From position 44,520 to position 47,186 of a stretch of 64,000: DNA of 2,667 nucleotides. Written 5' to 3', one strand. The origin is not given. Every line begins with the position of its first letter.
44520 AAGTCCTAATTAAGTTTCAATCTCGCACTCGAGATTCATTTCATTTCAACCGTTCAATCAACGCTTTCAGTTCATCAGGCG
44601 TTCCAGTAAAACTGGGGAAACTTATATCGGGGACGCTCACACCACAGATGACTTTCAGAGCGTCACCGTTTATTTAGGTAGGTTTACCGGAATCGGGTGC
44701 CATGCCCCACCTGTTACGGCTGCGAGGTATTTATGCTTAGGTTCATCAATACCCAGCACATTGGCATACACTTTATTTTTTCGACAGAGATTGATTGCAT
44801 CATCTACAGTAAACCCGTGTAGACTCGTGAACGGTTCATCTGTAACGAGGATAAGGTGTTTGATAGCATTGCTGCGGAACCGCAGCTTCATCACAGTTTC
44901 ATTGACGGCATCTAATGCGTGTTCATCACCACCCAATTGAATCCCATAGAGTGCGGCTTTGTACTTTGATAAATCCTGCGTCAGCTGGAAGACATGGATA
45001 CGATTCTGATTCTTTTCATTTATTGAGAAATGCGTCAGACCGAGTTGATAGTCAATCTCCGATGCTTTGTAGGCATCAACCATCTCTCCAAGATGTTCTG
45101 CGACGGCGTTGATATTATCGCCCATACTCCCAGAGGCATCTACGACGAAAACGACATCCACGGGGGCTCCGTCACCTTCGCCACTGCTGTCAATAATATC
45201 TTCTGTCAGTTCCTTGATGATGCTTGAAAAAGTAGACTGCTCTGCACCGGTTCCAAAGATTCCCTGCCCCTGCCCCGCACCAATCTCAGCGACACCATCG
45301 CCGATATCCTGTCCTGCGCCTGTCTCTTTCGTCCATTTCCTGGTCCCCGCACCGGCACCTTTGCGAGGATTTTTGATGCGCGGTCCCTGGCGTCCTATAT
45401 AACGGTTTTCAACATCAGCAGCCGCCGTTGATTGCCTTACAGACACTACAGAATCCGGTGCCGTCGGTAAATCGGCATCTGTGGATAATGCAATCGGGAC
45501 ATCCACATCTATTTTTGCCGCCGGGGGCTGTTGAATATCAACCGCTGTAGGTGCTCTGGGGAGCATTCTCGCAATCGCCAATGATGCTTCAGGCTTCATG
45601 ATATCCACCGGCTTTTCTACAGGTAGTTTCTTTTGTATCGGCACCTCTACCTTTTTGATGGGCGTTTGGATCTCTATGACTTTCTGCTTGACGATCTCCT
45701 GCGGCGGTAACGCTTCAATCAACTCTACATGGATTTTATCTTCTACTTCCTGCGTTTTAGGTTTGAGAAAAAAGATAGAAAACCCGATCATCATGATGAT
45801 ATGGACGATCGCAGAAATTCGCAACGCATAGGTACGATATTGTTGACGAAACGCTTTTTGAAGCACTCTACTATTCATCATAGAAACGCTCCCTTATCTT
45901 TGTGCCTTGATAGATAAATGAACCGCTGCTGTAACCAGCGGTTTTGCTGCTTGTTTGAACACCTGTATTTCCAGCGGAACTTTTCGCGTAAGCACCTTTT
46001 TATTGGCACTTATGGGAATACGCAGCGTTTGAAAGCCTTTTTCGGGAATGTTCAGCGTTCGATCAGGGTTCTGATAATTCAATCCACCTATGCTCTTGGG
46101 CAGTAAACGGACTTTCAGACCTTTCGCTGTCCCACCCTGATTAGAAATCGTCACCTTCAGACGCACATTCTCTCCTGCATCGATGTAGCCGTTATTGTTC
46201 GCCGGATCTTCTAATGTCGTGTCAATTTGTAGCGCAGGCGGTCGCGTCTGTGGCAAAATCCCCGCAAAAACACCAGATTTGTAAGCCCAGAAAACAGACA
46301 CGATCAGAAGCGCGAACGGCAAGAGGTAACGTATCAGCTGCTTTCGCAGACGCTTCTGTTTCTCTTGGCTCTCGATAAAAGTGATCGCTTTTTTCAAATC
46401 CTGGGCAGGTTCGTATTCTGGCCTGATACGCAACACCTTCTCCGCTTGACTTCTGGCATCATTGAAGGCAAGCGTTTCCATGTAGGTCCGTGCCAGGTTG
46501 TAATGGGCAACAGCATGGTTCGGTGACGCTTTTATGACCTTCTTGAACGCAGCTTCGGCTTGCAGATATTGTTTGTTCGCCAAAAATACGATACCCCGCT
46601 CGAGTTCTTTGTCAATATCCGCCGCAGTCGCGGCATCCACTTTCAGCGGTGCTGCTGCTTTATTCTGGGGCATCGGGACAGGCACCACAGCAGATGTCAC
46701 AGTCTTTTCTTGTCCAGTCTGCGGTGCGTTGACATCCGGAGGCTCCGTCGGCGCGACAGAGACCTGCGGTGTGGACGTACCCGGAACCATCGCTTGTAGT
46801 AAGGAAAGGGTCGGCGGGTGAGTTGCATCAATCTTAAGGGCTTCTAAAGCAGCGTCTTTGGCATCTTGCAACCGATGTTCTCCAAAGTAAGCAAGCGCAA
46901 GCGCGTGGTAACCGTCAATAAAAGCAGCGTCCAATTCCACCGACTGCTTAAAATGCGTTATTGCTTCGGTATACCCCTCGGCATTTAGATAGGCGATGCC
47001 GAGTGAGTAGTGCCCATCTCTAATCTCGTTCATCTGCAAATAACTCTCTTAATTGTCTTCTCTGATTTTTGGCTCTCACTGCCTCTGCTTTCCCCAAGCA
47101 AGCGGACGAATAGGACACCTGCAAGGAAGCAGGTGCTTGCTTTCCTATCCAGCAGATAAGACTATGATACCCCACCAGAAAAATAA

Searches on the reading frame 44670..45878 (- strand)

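Call 75: search_protein_families(library=pfam, proteins=[window:44670-45878:-], max_evalue=0.0001)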
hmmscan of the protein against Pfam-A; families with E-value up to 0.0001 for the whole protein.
window:44670-45878:- (402 aa): 2 families
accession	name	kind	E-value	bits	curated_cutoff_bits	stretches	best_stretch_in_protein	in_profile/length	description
PF00092.34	VWA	-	4.8e-13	50.1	23.8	1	241-382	1-144/174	von Willebrand factor type A domain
PF13519.12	VWA_2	-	7.3e-05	23.8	27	0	242-348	1-106/107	von Willebrand factor type A domain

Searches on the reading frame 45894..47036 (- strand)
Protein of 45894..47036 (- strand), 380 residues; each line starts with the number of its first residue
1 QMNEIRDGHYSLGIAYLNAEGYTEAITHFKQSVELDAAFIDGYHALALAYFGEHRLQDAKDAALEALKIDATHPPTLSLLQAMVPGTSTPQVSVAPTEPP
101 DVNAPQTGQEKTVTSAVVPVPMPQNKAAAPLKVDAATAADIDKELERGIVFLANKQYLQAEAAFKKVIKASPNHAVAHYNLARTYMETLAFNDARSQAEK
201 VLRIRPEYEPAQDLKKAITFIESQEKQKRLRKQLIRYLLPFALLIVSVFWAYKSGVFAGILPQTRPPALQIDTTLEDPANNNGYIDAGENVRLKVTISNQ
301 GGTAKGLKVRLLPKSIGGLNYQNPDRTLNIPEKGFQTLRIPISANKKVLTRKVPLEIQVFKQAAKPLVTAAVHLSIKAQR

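Call 75: search_protein_families(library=pfam, proteins=[window:45894-47036:-], max_evalue=0.0001)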
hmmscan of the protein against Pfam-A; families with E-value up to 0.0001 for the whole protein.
window:45894-47036:- (380 aa): 10 families
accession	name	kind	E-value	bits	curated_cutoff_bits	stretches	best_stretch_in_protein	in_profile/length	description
PF07719.23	TPR_2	-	4.8e-16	57.9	27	0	41-71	2-32/34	Tetratricopeptide repeat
PF00515.34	TPR_1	-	1.7e-14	53.3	27.8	0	8-36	3-31/34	Tetratricopeptide repeat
PF14559.12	TPR_19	-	9e-12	45.6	25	1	152-217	2-67/68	Tetratricopeptide repeat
PF13181.12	TPR_8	-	4.4e-11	42.5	25.7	0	9-38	4-33/34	Tetratricopeptide repeat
PF13414.12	TPR_11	-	2.1e-09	37.4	26.8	1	22-51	10-39/42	TPR repeat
PF13424.12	TPR_12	-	1.3e-08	35.4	30.1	0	146-206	8-76/77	Tetratricopeptide repeat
PF13431.12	TPR_17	-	1.5e-08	34.7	24.4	0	163-186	1-24/34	Tetratricopeptide repeat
PF13432.12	TPR_16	-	1.7e-07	32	32.7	1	145-207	1-63/65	Tetratricopeptide repeat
PF24575.1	TPR_Slam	-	5.2e-06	27.3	35.2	0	147-197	53-103/104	Surface lipoprotein assembly modifier, N-terminal TPR repeats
PF13428.12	TPR_14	-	6.1e-06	26.9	23.5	0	147-183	7-43/44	Tetratricopeptide repeat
